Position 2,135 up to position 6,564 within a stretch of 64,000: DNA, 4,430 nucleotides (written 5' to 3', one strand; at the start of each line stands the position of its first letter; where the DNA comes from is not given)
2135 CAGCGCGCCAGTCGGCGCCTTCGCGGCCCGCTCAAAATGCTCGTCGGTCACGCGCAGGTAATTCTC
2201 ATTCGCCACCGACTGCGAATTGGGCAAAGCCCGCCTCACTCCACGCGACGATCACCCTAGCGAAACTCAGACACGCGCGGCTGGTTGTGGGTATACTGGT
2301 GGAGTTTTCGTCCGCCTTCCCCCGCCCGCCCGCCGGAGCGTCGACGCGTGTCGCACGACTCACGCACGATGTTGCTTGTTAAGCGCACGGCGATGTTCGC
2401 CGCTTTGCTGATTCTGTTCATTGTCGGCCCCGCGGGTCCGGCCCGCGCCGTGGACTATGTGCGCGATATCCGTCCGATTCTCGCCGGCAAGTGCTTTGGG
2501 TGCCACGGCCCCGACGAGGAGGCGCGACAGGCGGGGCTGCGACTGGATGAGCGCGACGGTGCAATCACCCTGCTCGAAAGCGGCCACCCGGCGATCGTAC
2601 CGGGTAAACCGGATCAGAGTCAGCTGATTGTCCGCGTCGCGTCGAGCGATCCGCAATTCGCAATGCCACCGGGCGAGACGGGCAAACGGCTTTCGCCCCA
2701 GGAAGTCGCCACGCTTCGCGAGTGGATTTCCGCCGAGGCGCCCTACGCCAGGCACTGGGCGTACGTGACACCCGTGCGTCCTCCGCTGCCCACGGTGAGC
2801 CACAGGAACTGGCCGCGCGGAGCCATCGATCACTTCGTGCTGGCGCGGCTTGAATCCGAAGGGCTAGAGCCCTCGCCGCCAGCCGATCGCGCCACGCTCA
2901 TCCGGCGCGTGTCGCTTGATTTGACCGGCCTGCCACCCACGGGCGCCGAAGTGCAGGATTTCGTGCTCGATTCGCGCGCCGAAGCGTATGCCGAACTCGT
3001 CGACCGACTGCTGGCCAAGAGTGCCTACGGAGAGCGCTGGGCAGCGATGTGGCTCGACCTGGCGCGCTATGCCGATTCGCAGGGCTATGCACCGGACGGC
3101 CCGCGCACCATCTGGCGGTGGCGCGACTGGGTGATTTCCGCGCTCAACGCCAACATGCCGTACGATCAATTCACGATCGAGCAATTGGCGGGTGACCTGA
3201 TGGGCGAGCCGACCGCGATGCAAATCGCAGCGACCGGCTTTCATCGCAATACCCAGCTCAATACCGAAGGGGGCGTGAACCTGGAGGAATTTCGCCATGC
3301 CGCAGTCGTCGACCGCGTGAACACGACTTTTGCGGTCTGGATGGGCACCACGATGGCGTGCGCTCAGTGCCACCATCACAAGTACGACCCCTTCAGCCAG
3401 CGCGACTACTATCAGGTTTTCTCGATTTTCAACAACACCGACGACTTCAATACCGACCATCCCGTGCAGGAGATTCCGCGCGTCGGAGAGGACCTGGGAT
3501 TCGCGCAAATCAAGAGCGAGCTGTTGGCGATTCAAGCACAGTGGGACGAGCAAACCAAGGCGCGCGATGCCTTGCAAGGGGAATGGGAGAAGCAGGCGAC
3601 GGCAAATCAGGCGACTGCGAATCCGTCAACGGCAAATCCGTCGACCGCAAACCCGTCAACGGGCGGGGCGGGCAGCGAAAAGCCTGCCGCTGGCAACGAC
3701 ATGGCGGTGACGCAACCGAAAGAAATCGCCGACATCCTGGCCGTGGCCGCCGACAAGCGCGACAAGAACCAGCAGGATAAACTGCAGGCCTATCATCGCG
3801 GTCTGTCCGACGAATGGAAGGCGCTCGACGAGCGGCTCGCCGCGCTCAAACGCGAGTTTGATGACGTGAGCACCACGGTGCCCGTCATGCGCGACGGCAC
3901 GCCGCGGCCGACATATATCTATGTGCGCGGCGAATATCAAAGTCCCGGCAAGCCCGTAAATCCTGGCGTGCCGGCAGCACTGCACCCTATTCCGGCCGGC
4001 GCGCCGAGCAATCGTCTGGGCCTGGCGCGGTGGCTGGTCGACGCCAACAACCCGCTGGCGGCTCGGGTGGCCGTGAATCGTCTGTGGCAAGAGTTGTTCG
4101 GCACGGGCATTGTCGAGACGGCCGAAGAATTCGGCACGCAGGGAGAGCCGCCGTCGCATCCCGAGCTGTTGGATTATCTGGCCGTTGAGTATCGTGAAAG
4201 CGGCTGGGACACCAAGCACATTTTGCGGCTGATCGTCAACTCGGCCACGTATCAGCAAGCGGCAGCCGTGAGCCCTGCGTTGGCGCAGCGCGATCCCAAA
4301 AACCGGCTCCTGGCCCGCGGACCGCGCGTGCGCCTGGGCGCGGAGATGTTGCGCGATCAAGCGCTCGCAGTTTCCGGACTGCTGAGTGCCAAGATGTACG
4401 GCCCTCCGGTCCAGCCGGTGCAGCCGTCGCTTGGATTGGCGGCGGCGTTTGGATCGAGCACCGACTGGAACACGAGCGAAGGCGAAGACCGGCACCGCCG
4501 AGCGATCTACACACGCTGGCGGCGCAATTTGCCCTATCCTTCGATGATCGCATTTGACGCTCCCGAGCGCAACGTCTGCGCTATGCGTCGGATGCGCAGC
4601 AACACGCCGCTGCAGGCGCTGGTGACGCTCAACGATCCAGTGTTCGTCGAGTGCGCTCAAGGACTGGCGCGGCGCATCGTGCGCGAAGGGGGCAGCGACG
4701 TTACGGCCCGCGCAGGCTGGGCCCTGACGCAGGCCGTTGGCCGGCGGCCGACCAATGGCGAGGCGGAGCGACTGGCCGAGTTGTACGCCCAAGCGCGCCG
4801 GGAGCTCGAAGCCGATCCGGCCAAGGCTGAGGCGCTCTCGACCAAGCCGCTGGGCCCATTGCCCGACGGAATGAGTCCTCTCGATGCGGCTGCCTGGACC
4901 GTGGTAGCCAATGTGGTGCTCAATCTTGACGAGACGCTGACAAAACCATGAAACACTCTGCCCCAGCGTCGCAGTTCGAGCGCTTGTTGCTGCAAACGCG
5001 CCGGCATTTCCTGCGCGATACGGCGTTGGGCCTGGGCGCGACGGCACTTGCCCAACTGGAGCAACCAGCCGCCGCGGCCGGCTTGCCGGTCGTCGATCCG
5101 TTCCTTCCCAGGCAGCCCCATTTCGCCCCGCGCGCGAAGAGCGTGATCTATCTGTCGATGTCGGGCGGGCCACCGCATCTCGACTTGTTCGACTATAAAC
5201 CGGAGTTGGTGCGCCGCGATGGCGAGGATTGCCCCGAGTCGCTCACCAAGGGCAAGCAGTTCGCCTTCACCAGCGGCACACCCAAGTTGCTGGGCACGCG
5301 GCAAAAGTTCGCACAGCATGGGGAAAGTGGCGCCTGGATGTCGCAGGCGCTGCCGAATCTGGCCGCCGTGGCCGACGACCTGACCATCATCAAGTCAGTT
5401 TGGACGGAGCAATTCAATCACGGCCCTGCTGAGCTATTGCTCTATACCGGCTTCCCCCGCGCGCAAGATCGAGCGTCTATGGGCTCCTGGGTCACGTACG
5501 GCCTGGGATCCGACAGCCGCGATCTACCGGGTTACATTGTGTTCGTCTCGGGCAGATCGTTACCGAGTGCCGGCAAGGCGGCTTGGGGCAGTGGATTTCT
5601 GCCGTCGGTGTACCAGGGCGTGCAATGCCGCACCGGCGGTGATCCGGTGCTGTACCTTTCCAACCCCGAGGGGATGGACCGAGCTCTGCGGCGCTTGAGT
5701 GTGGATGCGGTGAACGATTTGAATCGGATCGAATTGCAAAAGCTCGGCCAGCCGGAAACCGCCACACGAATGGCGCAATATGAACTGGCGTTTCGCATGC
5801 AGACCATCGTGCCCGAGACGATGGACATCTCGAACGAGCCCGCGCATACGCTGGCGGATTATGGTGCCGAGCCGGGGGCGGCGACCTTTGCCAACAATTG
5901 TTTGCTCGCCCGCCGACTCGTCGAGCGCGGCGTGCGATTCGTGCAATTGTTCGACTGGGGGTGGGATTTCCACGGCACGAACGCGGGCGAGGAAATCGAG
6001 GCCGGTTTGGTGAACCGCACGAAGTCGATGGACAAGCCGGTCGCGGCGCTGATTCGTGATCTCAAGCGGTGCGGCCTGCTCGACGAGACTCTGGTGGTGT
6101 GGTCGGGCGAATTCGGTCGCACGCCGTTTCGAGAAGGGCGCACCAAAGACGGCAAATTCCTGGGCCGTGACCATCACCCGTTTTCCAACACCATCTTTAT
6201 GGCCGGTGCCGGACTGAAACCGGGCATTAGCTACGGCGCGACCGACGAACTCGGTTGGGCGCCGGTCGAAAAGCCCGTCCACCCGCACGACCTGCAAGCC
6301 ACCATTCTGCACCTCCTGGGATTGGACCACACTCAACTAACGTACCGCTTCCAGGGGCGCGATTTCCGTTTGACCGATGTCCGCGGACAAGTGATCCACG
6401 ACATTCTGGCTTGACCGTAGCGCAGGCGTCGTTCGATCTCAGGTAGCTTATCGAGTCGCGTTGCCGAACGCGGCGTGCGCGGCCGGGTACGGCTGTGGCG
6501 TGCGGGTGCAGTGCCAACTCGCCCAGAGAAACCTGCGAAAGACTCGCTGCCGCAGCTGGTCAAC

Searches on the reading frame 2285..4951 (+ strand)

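Call 18: search_protein_families(library=pfam, proteins=[window:2285-4951:+], max_evalue=0.001)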
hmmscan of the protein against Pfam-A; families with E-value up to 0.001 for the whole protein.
window:2285-4951:+ (888 aa): 4 families
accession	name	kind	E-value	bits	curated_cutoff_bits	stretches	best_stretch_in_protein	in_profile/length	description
PF07587.16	PSD1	-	1.1e-96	323.4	28.5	1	576-833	1-243/244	Protein of unknown function (DUF1553)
PF07583.16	PSCyt2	-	1.4e-87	293.5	29.8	1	181-386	2-208/209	Protein of unknown function (DUF1549)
PF07635.16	PSCyt1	-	2.6e-18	66.8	22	1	70-130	1-58/59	Planctomycete cytochrome C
PF13442.11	Cytochrome_CBB3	-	0.00095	19.9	27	0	62-148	6-68/68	Cytochrome C oxidase, cbb3-type, subunit III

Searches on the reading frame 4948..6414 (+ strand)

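Call 18: search_protein_families(library=pfam, proteins=[window:4948-6414:+], max_evalue=0.001)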
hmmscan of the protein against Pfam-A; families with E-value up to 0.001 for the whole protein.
window:4948-6414:+ (488 aa): 1 family
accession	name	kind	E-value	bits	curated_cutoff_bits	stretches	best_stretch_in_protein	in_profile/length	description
PF07394.17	DUF1501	-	3e-145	484.7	27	1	63-487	1-390/390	Protein of unknown function (DUF1501)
